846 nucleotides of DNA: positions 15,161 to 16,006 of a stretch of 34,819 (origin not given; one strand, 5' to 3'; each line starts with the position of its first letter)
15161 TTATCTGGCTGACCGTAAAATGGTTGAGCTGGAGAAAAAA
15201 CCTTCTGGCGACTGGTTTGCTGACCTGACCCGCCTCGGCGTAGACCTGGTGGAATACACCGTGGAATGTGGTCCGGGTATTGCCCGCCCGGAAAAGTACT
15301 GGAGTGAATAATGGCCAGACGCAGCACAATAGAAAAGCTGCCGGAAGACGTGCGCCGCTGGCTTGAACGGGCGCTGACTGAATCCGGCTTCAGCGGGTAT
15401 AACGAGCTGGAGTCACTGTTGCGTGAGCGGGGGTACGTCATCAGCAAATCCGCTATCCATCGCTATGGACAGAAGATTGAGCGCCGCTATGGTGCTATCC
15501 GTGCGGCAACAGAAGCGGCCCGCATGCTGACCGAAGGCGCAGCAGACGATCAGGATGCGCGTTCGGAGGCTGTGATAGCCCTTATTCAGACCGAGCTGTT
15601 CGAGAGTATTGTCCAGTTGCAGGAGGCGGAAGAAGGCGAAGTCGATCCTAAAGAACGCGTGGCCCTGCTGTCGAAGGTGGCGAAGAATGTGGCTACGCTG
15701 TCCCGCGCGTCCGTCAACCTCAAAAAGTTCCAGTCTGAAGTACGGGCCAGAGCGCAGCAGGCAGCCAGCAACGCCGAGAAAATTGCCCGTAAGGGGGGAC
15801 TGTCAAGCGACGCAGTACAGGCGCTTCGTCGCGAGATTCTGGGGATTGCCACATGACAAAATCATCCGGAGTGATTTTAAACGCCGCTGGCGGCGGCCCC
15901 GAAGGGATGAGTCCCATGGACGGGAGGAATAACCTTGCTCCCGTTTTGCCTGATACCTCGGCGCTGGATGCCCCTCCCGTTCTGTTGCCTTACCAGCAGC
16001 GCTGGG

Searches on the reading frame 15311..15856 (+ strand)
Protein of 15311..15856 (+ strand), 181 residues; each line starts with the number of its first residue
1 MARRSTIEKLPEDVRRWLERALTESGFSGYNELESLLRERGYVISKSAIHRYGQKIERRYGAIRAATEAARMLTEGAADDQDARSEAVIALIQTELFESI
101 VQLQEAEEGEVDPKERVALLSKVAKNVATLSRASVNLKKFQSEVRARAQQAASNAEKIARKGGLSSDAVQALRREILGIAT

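Call 64: search_protein_families(library=pfam, proteins=[window:15311-15856:+])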
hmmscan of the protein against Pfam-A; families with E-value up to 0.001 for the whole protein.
window:15311-15856:+ (181 aa): 1 family
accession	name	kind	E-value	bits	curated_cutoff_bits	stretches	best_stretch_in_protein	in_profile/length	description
PF11985.13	Phage_Mu_Gp27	-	1.3e-56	192.2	28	1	7-180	1-173/173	Bacteriophage Mu, Gp27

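Call 65: search_dna_similar(query=window:15311-15856:+, collection=phages, mode=protein, max_rows=60, rows=spread, max_evalue=0.001)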
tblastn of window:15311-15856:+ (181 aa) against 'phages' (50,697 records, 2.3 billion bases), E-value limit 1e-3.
Records with a match: 82; places in all: 83; records where one place covers at least 80% of the query: 51.
Best place of each record, by identity: >=99% 1; 95-99% 2; 60-80% 10; <60% 69.
By first word of the organism name: Pseudomonas 51; Burkholderia 9; Bacteriophage 3; Escherichia 2; Klebsiella 2; Stenotrophomonas 2; Shewanella 2; Rhodovulum 2; Faecalibacterium 2; Ralstonia 1; and 6 more.
By host as written in the record: Pseudomonas aeruginosa 33; - 14; Burkholderia sp. 5; Klebsiella pneumoniae 2; Burkholderia thailandensis 2; Pseudomonas aeruginosa PAO1 (ATCC 15692) 2; Pseudomonas aeruginosa ST773 (NDM-1-producing) 2; Shewanella sp. M16 2; and 18 more.
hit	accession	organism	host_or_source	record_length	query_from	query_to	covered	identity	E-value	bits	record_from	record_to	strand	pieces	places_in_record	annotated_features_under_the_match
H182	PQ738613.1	Escherichia phage PhiKM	Escherichia coli (uropathogenic)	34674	1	181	100%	100.0%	4e-112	355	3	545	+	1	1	terminase small subunit | terminase large subunit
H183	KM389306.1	Escherichia phage Phi06_2974 B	-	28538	1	181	100%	98.3%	1e-110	351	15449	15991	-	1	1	record has no annotation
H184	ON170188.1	Ralstonia phage YO107_2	Ralstonia solanacearum T440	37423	1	180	99%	74.4%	9e-80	263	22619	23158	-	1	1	record has no annotation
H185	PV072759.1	Burkholderia phage vB_E433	Burkholderia sp.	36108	1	179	99%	67.6%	1e-71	239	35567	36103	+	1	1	none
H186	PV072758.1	Burkholderia phage vB_E430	Burkholderia sp.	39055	1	179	99%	67.6%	1e-71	239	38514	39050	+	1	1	none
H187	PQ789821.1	Burkholderia phage vB_E274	Burkholderia sp.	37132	1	179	99%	67.6%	2e-71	239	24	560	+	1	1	hypothetical protein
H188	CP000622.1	Burkholderia phage phiE255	Burkholderia thailandensis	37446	1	179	99%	67.6%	2e-71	238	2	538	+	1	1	gp1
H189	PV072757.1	Burkholderia phage vB_CB2b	Burkholderia sp.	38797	1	179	99%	67.6%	2e-71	238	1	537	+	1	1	hypothetical protein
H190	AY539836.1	Burkholderia phage BcepMu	-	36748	1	180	99%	67.2%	4e-71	238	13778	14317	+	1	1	gp27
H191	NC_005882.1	Burkholderia phage BcepMu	-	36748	1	180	99%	67.2%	4e-71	238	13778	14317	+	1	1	terminase small subunit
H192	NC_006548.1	Pseudomonas phage B3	Pseudomonas aeruginosa PAO1 (ATCC 15692)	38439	1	179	99%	49.2%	5e-44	160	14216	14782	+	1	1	terminase small subunit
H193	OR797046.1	Stenotrophomonas phage vB_SmaS_Bhz63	Stenotrophomonas maltophilia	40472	1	177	98%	48.6%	5e-46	166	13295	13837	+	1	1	putative terminase small subunit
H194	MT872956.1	Stenotrophomonas phage phiSHP3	Stenotrophomonas maltophilia c31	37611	1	177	98%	48.1%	4e-45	164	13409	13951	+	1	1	terminase small subunit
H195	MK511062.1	Pseudomonas phage vB_Pae_CF127b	Pseudomonas aeruginosa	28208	1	180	99%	46.4%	2e-40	150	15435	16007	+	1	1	terminase small subunit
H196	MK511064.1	Pseudomonas phage vB_Pae_BR58a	Pseudomonas aeruginosa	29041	1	180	99%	46.4%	2e-40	150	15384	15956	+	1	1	terminase small subunit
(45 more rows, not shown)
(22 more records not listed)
